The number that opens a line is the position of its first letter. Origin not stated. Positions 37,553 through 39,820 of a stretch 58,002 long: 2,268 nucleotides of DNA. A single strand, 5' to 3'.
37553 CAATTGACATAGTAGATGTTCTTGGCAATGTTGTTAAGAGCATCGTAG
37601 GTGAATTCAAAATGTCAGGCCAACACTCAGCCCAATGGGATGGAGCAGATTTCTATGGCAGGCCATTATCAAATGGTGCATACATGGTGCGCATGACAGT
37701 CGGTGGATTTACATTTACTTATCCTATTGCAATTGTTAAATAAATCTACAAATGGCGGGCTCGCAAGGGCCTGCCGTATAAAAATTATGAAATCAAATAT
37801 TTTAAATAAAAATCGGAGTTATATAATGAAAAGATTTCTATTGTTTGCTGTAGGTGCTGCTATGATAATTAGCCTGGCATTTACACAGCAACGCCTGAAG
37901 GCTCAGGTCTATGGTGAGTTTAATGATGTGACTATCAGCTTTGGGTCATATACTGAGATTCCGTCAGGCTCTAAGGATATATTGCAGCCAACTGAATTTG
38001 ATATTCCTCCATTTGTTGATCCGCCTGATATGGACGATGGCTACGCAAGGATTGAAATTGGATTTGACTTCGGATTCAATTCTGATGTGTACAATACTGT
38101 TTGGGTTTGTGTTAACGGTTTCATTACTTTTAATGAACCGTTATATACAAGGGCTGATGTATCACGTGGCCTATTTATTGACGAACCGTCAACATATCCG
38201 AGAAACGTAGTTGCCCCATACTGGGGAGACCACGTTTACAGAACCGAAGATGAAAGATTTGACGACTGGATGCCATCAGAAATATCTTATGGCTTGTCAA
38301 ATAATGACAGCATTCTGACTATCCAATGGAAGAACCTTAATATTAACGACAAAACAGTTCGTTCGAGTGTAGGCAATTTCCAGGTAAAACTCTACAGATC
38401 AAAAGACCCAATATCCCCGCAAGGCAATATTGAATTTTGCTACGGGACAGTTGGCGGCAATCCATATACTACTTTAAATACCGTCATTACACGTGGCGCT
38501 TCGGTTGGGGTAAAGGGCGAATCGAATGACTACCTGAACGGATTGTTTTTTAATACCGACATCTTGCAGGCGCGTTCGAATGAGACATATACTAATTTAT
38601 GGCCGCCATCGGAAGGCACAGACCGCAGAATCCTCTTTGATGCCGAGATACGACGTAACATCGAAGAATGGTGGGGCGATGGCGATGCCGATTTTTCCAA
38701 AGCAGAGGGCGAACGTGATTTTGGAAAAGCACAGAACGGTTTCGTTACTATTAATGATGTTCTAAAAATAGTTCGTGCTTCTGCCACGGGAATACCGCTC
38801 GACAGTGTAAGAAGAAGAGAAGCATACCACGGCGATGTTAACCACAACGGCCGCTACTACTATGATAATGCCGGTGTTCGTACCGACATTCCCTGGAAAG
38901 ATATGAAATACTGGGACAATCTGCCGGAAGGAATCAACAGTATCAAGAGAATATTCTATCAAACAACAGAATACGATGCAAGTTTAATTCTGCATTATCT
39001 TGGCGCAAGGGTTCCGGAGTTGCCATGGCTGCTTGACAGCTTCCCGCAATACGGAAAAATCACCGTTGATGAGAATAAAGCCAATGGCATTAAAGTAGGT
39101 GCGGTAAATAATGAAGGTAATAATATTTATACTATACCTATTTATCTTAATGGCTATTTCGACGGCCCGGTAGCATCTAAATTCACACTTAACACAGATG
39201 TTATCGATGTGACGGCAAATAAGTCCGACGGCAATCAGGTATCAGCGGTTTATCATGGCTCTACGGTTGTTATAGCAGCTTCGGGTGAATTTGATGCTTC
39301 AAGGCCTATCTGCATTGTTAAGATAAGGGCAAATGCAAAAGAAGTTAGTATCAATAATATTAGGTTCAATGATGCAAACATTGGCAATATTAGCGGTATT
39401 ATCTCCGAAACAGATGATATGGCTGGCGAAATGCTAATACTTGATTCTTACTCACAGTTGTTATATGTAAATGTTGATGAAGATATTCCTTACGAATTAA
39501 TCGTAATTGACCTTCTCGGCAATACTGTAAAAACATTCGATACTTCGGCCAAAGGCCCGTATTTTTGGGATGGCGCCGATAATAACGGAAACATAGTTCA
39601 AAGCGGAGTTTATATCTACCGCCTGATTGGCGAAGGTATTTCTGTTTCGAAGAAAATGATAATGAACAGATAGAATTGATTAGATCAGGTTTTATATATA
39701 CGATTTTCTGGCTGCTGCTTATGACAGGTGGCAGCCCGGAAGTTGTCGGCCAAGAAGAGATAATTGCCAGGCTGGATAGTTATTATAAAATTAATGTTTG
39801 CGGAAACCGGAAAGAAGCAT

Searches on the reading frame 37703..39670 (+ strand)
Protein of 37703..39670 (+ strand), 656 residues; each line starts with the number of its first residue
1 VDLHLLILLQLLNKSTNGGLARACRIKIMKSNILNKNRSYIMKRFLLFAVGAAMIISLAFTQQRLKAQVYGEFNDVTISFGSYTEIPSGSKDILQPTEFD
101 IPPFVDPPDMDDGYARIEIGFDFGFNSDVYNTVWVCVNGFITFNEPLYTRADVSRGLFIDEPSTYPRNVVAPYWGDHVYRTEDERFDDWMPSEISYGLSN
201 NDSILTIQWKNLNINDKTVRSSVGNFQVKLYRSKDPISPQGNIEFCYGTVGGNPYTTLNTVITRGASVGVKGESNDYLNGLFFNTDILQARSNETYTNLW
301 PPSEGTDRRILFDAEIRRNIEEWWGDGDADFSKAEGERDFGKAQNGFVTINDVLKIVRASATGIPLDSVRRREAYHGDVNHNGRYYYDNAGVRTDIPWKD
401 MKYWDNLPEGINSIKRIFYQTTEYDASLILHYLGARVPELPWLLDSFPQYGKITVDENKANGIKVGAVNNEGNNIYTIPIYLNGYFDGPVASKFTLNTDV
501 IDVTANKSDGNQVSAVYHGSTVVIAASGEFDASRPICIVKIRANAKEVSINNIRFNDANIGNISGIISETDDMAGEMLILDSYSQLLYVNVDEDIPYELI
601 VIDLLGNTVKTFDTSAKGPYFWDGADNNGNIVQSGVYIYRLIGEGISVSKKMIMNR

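Call 27: search_protein_families(library=pfam, proteins=[window:37703-39670:+], max_evalue=0.001)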
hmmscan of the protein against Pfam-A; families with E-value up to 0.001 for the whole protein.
window:37703-39670:+ (656 aa): 1 family
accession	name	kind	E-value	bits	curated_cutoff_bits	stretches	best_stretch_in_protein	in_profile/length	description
PF13860.13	FlgD_ig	-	0.00067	20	27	0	591-637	18-69/79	FlgD Ig-like domain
